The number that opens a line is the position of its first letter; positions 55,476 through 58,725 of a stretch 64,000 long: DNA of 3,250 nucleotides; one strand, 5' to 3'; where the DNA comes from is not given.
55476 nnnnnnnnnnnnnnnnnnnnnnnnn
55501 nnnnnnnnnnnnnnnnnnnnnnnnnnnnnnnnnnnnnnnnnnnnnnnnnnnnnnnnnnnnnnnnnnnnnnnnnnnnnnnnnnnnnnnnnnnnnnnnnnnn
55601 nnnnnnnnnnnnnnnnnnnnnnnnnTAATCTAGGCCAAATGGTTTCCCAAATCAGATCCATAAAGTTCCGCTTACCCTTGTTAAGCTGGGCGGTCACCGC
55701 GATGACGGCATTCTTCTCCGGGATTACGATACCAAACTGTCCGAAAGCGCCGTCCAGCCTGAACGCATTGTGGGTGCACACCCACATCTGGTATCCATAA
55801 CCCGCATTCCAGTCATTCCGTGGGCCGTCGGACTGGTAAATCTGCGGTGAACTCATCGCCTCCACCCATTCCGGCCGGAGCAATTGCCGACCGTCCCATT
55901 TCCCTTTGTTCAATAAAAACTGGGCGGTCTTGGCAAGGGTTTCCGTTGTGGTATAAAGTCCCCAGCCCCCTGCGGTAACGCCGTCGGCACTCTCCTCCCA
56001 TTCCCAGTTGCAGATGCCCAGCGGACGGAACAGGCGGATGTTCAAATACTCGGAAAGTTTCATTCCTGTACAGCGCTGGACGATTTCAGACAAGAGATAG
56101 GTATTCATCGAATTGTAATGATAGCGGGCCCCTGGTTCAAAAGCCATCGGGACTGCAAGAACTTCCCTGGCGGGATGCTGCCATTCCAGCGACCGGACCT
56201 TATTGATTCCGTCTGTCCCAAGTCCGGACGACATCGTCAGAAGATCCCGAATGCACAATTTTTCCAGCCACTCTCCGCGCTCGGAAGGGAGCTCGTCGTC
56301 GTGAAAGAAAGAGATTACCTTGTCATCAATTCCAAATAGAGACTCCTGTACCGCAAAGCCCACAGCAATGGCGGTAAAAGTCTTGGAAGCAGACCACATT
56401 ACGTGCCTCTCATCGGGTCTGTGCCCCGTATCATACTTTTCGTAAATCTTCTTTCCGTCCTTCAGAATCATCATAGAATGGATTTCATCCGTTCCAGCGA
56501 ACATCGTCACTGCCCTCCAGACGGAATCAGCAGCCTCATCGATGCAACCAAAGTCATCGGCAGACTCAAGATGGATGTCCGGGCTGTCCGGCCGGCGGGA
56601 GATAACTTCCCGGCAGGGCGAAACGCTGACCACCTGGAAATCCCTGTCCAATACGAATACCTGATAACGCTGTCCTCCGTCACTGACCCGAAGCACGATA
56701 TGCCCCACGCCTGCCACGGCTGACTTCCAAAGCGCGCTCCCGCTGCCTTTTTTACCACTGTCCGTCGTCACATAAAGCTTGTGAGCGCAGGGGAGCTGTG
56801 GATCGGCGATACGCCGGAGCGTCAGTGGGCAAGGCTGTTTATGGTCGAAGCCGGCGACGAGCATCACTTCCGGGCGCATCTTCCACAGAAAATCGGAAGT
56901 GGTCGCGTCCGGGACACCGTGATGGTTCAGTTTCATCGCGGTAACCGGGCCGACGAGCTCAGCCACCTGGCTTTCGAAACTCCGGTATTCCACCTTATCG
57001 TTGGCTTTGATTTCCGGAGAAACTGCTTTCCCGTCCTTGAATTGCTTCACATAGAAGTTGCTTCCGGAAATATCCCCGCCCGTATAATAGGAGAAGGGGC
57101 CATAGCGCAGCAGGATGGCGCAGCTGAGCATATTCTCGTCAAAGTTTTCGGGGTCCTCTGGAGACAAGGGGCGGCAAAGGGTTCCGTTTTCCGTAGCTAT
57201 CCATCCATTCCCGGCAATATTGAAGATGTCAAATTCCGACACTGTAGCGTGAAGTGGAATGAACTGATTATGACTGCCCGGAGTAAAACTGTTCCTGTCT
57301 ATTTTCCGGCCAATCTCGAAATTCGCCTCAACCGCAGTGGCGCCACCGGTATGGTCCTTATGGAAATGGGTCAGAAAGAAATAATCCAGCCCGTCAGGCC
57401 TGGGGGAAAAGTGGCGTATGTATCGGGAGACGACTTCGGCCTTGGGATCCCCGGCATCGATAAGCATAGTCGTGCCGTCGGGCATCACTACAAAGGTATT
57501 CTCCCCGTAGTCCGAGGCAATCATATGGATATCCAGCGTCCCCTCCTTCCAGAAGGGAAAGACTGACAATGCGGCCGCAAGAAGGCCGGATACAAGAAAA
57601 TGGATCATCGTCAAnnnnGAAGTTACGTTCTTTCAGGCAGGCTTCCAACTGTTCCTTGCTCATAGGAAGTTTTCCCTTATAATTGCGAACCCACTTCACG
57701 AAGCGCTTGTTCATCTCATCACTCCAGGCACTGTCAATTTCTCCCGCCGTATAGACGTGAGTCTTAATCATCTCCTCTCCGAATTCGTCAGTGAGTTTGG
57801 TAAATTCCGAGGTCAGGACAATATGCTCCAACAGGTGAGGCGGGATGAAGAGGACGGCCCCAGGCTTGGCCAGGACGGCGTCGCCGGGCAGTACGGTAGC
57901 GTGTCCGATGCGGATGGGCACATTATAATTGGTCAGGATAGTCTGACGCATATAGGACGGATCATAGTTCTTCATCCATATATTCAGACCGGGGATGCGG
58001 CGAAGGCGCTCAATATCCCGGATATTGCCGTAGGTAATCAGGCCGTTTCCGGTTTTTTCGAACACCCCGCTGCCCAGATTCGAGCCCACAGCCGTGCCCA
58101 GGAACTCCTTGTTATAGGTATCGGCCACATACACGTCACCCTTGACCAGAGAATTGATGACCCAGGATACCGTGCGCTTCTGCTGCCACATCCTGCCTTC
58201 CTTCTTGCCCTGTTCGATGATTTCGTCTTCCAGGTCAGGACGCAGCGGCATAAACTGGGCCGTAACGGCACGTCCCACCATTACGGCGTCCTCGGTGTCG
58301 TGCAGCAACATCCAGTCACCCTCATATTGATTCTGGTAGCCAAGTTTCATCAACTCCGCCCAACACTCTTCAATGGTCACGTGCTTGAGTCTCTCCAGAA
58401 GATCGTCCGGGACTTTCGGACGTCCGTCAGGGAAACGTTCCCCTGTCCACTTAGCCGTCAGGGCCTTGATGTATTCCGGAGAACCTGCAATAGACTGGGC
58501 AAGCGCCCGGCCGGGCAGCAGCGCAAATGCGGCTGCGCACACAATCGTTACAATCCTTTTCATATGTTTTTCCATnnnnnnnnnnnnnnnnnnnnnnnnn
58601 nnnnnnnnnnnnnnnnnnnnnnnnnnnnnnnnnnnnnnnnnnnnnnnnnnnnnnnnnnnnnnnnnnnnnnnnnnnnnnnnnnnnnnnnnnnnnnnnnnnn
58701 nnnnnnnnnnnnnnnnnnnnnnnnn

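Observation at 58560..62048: Unprecedented-looking fusion of an unclassified beta-helix domain with a compact PL8 lyase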

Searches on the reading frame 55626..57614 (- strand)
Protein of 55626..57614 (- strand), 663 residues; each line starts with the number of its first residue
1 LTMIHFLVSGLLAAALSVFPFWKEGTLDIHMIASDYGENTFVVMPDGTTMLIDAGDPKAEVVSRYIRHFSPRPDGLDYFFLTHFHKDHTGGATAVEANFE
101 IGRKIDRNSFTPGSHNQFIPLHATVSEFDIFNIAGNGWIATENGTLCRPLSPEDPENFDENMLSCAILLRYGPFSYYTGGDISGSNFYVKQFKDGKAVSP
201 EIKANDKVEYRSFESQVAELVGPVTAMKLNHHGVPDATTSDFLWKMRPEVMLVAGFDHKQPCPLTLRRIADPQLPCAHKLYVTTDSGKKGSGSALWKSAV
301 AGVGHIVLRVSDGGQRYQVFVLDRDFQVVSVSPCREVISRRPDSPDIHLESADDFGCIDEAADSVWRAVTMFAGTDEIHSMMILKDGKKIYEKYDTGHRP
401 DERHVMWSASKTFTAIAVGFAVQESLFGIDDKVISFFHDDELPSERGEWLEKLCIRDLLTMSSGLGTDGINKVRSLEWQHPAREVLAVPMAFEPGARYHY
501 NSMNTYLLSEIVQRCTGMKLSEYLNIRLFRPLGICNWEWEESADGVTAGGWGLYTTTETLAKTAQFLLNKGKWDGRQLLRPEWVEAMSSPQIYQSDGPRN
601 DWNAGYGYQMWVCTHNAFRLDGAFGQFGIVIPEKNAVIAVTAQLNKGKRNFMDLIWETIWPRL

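Call 8: search_protein_families(library=pfam, proteins=[window:55626-57614:-], max_evalue=0.001)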
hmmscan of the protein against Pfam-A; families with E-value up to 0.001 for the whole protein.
window:55626-57614:- (663 aa): 2 families
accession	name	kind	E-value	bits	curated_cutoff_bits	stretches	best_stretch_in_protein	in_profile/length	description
PF00144.29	Beta-lactamase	-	5.9e-38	131.3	27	1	380-647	18-313/329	Beta-lactamase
PF00753.33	Lactamase_B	-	3.9e-06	27.4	22.7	1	38-101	6-69/196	Metallo-beta-lactamase superfamily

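Call 93: search_protein_families(library=ncbifam, proteins=[window:55626-57614:-], max_evalue=0.00001)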
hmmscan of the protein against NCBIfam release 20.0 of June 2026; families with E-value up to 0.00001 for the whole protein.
window:55626-57614:- (663 aa): 5 families
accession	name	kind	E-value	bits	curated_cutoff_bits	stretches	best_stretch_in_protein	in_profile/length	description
NF045925.1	3-sucCA_synth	equivalog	1.4e-73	248.1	800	1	375-661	54-329/498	3-succinylated cholic acid synthase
NF052559.1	MthAcHydAcmB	equivalog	8.9e-11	41.1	550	1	432-541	100-215/391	methyl acetate hydrolase AcmB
NF002968.0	PRK03642.1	equivalog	2.2e-08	33.3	385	1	422-534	117-237/432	penicillin binding protein PBP4B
NF038269.1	lipase_LipE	equivalog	1.1e-06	28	750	1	403-535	87-218/407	lipase LipE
TIGR00361.1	ComEC_Rec2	equivalog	1.3e-06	26.9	190.05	0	12-183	426-585/663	DNA internalization-related competence protein ComEC/Rec2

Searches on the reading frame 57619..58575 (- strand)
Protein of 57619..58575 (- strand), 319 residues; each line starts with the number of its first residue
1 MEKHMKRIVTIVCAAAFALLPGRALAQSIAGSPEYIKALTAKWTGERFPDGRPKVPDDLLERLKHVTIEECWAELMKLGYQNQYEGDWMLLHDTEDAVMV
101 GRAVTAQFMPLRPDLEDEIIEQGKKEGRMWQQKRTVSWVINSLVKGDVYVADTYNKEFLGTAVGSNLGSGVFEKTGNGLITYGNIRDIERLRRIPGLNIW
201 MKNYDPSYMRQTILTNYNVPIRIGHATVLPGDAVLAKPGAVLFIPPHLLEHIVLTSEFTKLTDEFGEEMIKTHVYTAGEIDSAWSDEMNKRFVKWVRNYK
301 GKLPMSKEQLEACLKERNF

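Call 8: search_protein_families(library=pfam, proteins=[window:57619-58575:-], max_evalue=0.001)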
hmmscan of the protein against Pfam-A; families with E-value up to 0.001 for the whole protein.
window:57619-58575:- (319 aa): 1 family
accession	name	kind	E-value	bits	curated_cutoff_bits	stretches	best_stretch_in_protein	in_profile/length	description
PF03737.21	RraA-like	-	6.7e-15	56.1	24.5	1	78-236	11-145/152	Aldolase/RraA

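Call 93: search_protein_families(library=ncbifam, proteins=[window:57619-58575:-], max_evalue=0.00001)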
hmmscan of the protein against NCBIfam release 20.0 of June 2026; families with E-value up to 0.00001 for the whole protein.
window:57619-58575:- (319 aa): 4 families
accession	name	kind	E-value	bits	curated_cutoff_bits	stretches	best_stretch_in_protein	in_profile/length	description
NF006093.0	PRK08245.1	subfamily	1.8e-26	93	208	1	55-275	6-216/240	hypothetical protein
NF009399.0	PRK12764.1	equivalog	4.3e-18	65.6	444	1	53-272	266-472/501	fumarylacetoacetate hydrolase family protein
NF006731.0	PRK09262.1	equivalog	2.4e-06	27.2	179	1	140-256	76-190/229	4-carboxy-4-hydroxy-2-oxoadipate aldolase/oxaloacetate decarboxylase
TIGR02798.1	ligK_PcmE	equivalog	4.2e-06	26.5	304.5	1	139-255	69-183/222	4-carboxy-4-hydroxy-2-oxoadipate aldolase/oxaloacetate decarboxylase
